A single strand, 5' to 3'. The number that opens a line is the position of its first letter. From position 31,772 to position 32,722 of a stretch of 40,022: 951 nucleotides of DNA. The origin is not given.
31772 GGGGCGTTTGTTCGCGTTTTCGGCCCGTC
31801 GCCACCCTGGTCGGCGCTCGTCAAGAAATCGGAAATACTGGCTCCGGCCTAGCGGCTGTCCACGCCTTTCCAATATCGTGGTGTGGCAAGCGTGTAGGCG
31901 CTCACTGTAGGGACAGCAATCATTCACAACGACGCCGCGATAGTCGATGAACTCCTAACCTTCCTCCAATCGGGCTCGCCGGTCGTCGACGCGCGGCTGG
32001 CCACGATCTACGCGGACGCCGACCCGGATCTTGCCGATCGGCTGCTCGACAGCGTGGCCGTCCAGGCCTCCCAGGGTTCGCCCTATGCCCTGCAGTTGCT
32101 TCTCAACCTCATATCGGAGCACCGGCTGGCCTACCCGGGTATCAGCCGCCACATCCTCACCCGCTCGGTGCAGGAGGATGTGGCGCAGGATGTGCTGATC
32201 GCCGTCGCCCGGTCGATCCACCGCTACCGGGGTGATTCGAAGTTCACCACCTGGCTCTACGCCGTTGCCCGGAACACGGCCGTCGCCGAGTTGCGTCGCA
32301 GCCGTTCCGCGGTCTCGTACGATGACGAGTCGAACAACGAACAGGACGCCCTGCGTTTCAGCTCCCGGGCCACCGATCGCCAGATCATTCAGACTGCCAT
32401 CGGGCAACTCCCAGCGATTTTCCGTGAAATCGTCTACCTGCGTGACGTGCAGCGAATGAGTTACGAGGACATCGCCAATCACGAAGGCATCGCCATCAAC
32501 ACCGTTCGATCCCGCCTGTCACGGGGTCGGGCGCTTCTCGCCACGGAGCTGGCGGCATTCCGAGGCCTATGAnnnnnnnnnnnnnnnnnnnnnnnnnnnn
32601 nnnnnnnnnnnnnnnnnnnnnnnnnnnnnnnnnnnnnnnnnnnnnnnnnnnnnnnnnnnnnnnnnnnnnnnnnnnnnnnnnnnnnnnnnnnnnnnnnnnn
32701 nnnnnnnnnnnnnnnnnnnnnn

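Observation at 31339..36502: Composite candidate system: compositionally distinct islet with structured spacer, ECF sigma + kinase, repeat-rich spacer and a CHRD-BON-OmpA envelope protein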

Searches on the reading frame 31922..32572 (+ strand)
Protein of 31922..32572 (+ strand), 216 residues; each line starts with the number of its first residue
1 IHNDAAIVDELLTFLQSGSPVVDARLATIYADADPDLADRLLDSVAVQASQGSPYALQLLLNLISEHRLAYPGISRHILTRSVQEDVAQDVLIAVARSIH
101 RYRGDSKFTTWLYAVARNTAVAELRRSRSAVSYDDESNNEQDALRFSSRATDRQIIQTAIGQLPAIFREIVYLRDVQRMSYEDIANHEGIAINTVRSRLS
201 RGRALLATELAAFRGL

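Call 40: search_protein_families(library=ncbifam, proteins=[window:31922-32572:+], max_evalue=0.01)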
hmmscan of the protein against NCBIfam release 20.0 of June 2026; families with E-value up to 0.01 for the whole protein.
window:31922-32572:+ (216 aa): 81 families (the best 25 are shown)
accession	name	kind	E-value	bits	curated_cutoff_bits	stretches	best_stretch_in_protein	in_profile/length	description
NF009166.1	PRK12513.1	equivalog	2.1e-23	83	206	1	63-212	27-188/193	RNA polymerase sigma factor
TIGR02939.1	RpoE_Sigma70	equivalog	2.6e-22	79.8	236.15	1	51-211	16-187/190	RNA polymerase sigma factor RpoE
TIGR02937.1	sigma70-ECF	superfamily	2.6e-22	79.2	42.9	1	72-209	15-164/165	sigma-70 family RNA polymerase sigma factor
NF008888.0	PRK11922.1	equivalog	2.5e-21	76.4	204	1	74-211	46-197/231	RNA polymerase sigma factor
NF007225.0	PRK09643.1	equivalog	1.1e-20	74.2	190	1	50-214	22-186/204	RNA polymerase sigma factor SigM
TIGR02959.1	SigZ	equivalog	1.8e-20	73.5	168.65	1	74-210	12-148/170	RNA polymerase sigma factor SigZ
NF007223.0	PRK09641.1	equivalog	1.9e-20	73.5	209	1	75-210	36-184/187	RNA polymerase sigma factor SigW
NF009185.0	PRK12533.1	equivalog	3.3e-19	69.4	248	1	84-211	56-194/231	RNA polymerase sigma factor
NF007215.0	PRK09637.1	equivalog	1.2e-18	67.8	212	1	74-210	18-154/181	RNA polymerase sigma factor SigZ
NF007216.0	PRK09638.1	equivalog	1.9e-18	66.8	194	1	47-210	10-174/180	RNA polymerase sigma factor SigY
NF058625.1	sigma_PG0214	equivalog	2.1e-18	66.6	130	1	80-210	27-161/170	GFO_1088 family ECF-type sigma factor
NF007229.0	PRK09647.1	equivalog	3.2e-18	65.9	265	1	84-212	71-204/220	RNA polymerase sigma factor SigE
NF006930.0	PRK09415.1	subfamily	4.6e-18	65.7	198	1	79-210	38-175/179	RNA polymerase factor sigma C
TIGR02985.1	Sig70_bacteroi1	subfamily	5.6e-18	65.7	126.4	1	80-210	24-162/162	RNA polymerase sigma-70 factor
NF004113.0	PRK05602.1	equivalog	9.1e-18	64.6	208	1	32-212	28-203/211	RNA polymerase sigma factor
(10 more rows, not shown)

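Call 88: search_solved_structures(query=window:31922-32572:+, max_evalue=0.0001, show_alignments=3)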
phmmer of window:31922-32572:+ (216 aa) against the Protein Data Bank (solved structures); distinct sequences matched with E-value up to 0.0001: 19.
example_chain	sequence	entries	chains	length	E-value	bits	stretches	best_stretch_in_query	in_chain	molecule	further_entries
6jbq_F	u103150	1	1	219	5.7e-16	62.4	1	30-206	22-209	ECF RNA polymerase sigma-E factor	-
1or7_A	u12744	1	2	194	9e-16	61.7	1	37-206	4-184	RNA polymerase sigma-E factor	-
6in7_B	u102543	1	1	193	3e-15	60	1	50-206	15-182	RNA polymerase sigma-H factor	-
8z6g_B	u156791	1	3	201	3.5e-15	59.8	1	51-206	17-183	RNA polymerase sigma factor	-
9m9d_F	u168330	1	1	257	1.7e-12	51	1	80-212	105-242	ECF RNA polymerase sigma factor SigE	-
9m9e_F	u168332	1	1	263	1.8e-12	50.9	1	80-212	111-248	ECF RNA polymerase sigma factor SigE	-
9m98_F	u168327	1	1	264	1.8e-12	50.9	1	80-212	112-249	ECF RNA polymerase sigma factor SigE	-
6jcy_F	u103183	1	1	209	6.7e-10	42.6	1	71-210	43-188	ECF RNA polymerase sigma factor SigH,ECF RNA polymerase sigma factor SigE,ECF RNA polymera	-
5uxx_A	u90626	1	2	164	1.7e-09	41.2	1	82-207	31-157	RNA polymerase sigma factor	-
5wuq_A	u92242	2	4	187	2.8e-09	40.6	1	84-210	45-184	ECF RNA polymerase sigma factor SigW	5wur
5zx2_F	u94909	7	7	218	1.1e-08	38.7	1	71-210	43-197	ECF RNA polymerase sigma factor SigH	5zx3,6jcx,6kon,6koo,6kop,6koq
2map_A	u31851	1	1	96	1.9e-08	37.9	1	38-121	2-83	RNA polymerase sigma factor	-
2mao_A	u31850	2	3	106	2.4e-08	37.5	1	38-122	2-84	RNA polymerase sigma factor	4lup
6dv9_F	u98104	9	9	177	3e-08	37.2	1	82-205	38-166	ECF RNA polymerase sigma factor SigL | RNA polymerase sigma factor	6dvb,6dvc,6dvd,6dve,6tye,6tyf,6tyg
4cxf_A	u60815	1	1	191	5e-07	33.2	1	34-210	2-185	RNA POLYMERASE SIGMA FACTOR CNRH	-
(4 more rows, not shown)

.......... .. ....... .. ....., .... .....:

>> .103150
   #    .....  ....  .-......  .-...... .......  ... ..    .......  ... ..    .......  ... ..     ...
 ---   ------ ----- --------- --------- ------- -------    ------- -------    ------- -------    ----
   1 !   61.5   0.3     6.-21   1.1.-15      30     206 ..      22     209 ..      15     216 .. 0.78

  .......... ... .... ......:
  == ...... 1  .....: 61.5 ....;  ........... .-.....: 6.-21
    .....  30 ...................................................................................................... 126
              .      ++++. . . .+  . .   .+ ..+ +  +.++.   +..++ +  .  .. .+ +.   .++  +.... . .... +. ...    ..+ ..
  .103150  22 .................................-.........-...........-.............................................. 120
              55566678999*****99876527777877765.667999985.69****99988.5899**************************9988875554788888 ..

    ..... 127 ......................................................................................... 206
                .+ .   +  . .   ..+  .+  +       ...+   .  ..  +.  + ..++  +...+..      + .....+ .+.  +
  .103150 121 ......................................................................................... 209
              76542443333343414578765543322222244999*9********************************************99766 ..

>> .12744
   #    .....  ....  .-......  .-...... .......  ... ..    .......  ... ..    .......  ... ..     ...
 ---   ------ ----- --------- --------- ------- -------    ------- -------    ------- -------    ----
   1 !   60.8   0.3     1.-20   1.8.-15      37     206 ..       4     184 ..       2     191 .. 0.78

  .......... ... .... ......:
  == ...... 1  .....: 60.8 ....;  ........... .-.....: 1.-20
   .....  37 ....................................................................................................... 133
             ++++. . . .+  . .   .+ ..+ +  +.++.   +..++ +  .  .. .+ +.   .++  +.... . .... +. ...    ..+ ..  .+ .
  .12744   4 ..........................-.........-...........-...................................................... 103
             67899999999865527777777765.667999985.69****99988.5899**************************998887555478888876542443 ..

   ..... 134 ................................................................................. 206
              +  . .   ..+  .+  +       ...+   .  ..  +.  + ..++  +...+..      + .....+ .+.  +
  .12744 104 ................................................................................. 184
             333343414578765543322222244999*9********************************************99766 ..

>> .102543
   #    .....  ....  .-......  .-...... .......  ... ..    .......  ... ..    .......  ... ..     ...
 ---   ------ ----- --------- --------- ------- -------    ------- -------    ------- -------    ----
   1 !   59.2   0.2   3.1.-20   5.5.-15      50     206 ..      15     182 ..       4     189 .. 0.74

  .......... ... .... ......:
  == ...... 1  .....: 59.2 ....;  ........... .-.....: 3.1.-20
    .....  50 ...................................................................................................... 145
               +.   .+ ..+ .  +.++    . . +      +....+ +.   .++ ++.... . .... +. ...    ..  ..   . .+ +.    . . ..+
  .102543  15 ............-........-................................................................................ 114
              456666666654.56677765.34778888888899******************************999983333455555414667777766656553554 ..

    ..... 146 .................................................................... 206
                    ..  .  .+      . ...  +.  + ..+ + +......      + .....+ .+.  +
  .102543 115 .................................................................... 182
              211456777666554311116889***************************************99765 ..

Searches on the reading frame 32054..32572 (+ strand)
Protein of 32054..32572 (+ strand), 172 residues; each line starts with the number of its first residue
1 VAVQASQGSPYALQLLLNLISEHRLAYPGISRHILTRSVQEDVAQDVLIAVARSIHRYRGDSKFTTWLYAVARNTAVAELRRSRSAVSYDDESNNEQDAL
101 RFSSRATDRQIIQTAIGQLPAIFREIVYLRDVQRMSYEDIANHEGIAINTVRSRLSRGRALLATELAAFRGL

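Call 4: search_protein_families(library=pfam, proteins=[window:32054-32572:+], max_evalue=0.01)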
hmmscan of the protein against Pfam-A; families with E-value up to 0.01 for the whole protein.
window:32054-32572:+ (172 aa): 3 families
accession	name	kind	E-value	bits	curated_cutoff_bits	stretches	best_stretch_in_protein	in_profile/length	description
PF08281.18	Sigma70_r4_2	-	3.5e-14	52.6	25.7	1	109-162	1-54/54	Sigma-70, region 4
PF04542.20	Sigma70_r2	-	5.7e-12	45.7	24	1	32-84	14-69/71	Sigma-70 region 2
PF04545.22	Sigma70_r4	-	2.9e-07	30.4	24.1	1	115-160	1-46/50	Sigma-70, region 4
